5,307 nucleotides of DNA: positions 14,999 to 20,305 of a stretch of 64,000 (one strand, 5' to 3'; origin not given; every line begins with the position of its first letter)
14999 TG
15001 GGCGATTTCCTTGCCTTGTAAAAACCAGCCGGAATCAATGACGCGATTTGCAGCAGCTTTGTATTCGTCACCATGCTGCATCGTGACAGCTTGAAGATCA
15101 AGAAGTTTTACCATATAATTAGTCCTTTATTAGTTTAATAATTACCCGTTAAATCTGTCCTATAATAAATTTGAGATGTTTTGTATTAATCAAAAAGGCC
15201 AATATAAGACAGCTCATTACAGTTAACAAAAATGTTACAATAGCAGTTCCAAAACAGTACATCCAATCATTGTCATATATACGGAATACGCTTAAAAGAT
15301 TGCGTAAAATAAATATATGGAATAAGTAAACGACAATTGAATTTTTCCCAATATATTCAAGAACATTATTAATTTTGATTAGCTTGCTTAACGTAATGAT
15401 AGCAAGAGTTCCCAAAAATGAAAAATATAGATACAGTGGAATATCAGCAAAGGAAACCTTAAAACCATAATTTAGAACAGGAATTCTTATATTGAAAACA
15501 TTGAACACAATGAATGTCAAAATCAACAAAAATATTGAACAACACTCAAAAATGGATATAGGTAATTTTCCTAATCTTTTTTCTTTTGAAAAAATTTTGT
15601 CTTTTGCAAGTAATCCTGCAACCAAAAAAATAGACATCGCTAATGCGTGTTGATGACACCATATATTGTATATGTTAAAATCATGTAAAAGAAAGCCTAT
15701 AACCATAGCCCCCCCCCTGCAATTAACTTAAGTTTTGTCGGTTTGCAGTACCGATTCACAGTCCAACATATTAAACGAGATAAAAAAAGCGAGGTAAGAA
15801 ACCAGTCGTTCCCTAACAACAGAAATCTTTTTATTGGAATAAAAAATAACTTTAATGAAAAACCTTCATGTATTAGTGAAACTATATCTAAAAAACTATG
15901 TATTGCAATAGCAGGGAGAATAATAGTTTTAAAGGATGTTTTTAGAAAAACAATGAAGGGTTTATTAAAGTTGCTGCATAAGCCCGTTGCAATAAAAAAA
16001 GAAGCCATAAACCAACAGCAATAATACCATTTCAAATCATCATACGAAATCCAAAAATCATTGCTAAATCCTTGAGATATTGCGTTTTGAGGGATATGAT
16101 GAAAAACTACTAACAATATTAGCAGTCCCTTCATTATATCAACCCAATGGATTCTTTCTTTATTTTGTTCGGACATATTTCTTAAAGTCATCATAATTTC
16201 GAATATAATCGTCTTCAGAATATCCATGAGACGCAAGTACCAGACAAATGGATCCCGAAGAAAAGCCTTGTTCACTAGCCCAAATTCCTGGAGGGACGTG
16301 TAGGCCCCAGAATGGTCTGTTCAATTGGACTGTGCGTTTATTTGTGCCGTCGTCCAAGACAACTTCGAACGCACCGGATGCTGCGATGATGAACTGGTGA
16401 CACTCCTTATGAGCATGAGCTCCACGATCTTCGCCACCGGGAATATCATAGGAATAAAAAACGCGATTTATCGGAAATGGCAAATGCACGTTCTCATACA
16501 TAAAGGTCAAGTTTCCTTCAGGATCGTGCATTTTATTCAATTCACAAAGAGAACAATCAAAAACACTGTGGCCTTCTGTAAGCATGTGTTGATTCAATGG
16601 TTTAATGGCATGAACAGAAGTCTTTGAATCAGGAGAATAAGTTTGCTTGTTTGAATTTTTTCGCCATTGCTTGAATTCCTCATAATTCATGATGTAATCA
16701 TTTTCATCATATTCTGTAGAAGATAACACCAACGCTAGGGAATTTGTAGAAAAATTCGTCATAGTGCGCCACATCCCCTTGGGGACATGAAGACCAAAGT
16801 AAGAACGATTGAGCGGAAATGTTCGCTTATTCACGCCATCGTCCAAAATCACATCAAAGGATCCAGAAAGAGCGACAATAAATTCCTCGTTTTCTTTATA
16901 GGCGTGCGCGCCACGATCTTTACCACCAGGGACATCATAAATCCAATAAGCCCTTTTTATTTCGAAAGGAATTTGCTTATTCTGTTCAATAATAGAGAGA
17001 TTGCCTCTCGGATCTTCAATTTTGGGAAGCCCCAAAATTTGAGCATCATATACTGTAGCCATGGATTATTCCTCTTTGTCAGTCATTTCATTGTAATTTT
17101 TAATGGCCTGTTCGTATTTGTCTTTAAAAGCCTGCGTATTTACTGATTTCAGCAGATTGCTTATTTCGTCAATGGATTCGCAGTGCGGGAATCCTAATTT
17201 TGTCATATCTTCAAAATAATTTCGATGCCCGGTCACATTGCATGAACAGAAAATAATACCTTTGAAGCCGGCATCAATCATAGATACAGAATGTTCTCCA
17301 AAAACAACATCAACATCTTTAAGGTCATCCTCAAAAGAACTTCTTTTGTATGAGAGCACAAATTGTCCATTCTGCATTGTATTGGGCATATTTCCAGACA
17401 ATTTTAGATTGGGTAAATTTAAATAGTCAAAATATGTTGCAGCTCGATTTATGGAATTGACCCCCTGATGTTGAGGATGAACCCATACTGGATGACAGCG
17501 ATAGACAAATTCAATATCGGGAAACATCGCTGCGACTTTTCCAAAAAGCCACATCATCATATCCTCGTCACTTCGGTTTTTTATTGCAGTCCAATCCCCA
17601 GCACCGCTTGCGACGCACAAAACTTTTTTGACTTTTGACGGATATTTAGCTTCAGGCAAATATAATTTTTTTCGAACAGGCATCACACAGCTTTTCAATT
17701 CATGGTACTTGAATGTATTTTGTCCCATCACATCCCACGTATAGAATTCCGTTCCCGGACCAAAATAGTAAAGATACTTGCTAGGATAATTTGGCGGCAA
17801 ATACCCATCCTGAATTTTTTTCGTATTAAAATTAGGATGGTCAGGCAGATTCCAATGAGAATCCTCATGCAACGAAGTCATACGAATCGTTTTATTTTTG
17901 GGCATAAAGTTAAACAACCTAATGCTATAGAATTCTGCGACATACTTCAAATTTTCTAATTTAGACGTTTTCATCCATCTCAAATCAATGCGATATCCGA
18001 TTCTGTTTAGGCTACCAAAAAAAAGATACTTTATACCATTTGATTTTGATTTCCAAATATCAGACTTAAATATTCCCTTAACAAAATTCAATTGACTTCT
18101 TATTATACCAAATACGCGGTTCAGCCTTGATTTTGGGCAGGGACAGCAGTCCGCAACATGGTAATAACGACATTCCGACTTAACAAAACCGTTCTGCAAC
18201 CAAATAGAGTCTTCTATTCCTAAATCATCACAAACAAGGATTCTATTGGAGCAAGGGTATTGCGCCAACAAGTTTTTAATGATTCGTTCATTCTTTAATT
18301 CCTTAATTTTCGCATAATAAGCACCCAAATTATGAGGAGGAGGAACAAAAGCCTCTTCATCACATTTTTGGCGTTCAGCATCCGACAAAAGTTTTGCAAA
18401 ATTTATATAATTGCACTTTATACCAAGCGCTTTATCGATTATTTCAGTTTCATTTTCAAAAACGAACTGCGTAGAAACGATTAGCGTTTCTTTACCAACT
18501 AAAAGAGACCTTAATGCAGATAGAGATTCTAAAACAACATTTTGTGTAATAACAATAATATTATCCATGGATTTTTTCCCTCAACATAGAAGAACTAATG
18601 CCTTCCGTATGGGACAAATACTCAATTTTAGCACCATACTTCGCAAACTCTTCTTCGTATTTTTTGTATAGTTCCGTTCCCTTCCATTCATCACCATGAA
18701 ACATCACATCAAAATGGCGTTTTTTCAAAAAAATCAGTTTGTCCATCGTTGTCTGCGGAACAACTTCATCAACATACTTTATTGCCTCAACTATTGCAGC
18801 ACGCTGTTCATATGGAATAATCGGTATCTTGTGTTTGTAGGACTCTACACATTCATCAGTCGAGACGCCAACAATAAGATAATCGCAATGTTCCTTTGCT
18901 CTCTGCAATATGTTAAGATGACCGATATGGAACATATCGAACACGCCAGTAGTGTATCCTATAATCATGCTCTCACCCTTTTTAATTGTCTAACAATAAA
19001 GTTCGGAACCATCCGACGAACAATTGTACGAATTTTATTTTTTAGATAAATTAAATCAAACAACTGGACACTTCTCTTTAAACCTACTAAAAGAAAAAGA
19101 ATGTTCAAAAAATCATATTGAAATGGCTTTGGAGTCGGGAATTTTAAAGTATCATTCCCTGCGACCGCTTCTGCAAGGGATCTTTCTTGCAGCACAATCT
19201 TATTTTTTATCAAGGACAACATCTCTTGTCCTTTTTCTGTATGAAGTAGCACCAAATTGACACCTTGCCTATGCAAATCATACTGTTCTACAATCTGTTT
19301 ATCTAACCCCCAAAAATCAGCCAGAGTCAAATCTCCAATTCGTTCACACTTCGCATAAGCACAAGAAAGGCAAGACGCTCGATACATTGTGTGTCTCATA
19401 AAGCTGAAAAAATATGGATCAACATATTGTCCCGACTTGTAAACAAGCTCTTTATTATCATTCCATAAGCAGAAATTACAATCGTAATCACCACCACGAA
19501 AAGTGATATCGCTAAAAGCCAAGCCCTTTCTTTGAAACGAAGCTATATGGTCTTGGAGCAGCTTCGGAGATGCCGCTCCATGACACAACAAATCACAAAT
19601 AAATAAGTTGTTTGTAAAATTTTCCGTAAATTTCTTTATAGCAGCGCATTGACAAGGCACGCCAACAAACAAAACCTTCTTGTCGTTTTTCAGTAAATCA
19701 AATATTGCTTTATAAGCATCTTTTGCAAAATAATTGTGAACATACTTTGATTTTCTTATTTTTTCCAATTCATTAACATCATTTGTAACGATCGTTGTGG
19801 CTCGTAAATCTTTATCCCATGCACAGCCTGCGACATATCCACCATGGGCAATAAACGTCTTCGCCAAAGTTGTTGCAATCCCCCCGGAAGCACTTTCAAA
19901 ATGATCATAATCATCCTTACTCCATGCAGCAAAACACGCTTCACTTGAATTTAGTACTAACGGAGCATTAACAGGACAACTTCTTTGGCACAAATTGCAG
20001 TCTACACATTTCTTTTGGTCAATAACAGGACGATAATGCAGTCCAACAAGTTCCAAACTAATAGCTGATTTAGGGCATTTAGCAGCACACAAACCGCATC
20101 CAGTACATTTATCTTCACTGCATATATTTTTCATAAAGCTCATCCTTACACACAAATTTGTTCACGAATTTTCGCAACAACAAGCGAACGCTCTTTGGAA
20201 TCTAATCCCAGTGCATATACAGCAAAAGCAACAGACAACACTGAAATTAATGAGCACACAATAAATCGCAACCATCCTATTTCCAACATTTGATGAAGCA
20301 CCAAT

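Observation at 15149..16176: G9 tract splits a membrane O-acyltransferase gene: candidate phase-variable switch caught in the OFF state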

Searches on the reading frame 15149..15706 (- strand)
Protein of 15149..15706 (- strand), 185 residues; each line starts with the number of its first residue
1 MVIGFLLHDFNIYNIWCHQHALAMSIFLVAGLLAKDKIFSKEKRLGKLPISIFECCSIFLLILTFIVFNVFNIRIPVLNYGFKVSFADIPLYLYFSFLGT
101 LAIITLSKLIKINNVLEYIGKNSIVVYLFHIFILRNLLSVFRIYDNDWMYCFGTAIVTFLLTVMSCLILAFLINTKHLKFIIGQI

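Call 22: find_encoding_contigs(protein=window:15149-15706:-, flank=10000, max_places=6)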
Protein window:15149-15706:- (185 aa): 1 contig read that carries it; 1 place shown.
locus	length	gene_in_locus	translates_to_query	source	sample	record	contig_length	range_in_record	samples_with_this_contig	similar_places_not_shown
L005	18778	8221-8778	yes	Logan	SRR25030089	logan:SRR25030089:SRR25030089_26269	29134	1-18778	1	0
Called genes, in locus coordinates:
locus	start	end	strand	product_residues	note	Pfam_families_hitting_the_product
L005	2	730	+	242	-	?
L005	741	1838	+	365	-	PF01370:Epimerase, PF04321:RmlD_sub_bind, PF16363:GDP_Man_Dehyd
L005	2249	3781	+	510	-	-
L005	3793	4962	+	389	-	PF00037:Fer4 (weak), PF12837:Fer4_6 (faint), PF12838:Fer4_7, PF13187:Fer4_9 (weak), PF13237:Fer4_10 (faint), PF14697:Fer4_21 (weak), PF00037:Fer4 (weak), PF04432:FrhB_FdhB_C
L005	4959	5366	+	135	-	PF01467:CTP_transf_like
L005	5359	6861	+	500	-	-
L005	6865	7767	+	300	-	PF05523:FdtA, PF07883:Cupin_2 (faint), PF05523:FdtA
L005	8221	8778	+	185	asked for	PF01757:Acyl_transf_3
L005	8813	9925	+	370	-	PF00266:Aminotran_5 (weak), PF01041:DegT_DnrJ_EryC1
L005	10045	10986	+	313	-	-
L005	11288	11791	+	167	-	PF25087:GMPPB_C (faint), PF00132:Hexapep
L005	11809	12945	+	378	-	PF00534:Glycos_transf_1 (weak)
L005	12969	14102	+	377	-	PF13450:NAD_binding_8, PF03275:GLF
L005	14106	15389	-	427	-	PF08757:CotH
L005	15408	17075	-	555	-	PF08757:CotH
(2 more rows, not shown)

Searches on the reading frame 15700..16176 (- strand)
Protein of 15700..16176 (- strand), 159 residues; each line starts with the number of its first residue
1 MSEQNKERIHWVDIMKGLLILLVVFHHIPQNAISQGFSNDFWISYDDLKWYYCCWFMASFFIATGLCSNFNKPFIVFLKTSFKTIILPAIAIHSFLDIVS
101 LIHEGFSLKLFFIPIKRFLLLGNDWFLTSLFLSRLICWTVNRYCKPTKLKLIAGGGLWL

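Call 48: list_cluster_members(proteins=[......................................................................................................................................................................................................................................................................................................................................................, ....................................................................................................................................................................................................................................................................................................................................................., window:15700-16176:-, window:15700-16194:-, window:12139-12639:-, window:12139-12432:-])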
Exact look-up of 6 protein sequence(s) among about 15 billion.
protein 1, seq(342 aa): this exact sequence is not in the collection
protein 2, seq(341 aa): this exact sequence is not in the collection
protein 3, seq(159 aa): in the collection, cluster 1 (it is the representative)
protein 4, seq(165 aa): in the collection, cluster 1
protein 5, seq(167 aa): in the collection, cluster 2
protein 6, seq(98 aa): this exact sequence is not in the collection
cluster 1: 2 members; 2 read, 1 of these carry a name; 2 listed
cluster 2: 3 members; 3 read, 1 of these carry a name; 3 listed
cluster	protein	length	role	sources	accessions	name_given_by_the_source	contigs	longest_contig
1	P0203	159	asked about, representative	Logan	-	-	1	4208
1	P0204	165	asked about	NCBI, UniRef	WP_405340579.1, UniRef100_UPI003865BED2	acyltransferase family protein [Fibrobacter sp.] | acyltransferase family protein n=1 Tax=Fibrobacter sp. TaxID=35828 RepID=UPI003865BED2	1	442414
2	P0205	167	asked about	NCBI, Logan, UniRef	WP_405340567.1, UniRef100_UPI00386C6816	serine acetyltransferase [Fibrobacter sp.] | serine acetyltransferase n=1 Tax=Fibrobacter sp. TaxID=35828 RepID=UPI00386C6816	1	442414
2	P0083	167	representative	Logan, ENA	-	-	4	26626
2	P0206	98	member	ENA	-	-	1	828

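Call 49: find_encoding_contigs(protein=window:15700-16176:-, flank=10000, max_places=10)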
Protein seq(159 aa) (159 aa): 1 contig read that carries it; 1 place shown.
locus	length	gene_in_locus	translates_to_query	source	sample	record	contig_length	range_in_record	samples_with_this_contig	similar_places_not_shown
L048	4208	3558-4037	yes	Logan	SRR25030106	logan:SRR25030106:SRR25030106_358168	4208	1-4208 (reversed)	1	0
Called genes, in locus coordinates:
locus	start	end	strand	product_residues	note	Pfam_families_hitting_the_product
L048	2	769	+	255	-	?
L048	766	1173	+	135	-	PF01467:CTP_transf_like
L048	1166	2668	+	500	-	-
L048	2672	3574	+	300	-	PF05523:FdtA, PF07883:Cupin_2 (faint), PF05523:FdtA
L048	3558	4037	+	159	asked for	PF01757:Acyl_transf_3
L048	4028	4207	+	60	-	?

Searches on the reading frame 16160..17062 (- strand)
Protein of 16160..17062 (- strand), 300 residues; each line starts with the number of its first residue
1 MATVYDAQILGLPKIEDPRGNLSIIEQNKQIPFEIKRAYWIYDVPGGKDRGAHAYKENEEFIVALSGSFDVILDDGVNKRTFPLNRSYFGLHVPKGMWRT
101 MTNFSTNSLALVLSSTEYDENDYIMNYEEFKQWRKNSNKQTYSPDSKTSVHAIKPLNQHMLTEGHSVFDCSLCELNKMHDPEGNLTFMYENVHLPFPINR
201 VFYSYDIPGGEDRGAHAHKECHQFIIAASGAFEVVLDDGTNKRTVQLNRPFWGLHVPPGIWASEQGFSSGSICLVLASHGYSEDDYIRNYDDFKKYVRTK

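Call 8: search_protein_families(library=pfam, proteins=[window:16160-17062:-], max_evalue=0.01)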
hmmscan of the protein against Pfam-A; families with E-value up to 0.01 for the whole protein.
window:16160-17062:- (300 aa): 2 families
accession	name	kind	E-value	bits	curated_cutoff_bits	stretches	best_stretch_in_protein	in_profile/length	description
PF05523.17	FdtA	-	3.4e-104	344.3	23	2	6-134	2-130/131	WxcM-like, C-terminal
PF07883.17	Cupin_2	-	1.7e-07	31.3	27.2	0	207-239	5-36/70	Cupin domain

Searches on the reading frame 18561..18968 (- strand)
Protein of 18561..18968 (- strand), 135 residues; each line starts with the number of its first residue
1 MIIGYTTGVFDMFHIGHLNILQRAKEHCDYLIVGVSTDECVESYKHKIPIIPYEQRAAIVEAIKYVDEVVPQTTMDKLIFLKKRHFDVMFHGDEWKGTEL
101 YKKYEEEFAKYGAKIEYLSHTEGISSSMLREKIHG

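Call 8: search_protein_families(library=pfam, proteins=[window:18561-18968:-], max_evalue=0.01)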
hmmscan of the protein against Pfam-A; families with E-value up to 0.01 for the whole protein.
window:18561-18968:- (135 aa): 1 family
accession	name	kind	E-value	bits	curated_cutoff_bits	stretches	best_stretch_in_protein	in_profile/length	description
PF01467.32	CTP_transf_like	-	1.9e-23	83.5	21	1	5-132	1-133/133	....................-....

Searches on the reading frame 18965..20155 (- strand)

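Call 8: search_protein_families(library=pfam, proteins=[window:18965-20155:-], max_evalue=0.01)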
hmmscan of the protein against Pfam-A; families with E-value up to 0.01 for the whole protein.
window:18965-20155:- (396 aa): 10 families
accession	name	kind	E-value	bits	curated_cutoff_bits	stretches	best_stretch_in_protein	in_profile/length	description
PF04432.18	FrhB_FdhB_C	-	1.1e-17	64.7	23.3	1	159-328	2-148/150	Coenzyme F420 hydrogenase/dehydrogenase, beta subunit C terminus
PF00037.32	Fer4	-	5e-13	48.7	21.1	2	14-33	5-24/24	4Fe-4S binding domain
PF12838.12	Fer4_7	-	2.9e-09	37.7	27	1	16-64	1-52/52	4Fe-4S dicluster domain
PF14697.11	Fer4_21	-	1.1e-07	32.3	35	2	13-63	4-54/59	4Fe-4S dicluster domain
PF13187.11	Fer4_9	-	5.7e-07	29.9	27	1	16-63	1-50/52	4Fe-4S dicluster domain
PF13237.11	Fer4_10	-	6.1e-07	29.7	25.5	2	43-62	2-21/53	4Fe-4S dicluster domain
PF12837.12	Fer4_6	-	1e-06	28.8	25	2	43-65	2-24/24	4Fe-4S binding domain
PF04422.18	FrhB_FdhB_N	-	1.1e-06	29.1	22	1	74-140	1-70/78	Coenzyme F420 hydrogenase/dehydrogenase, beta subunit N-term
PF12797.12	Fer4_2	-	4.7e-05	23.5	24.5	1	42-62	2-22/22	4Fe-4S binding domain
PF13484.11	Fer4_16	-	0.0063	17.7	30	0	16-35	1-20/66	4Fe-4S double cluster binding domain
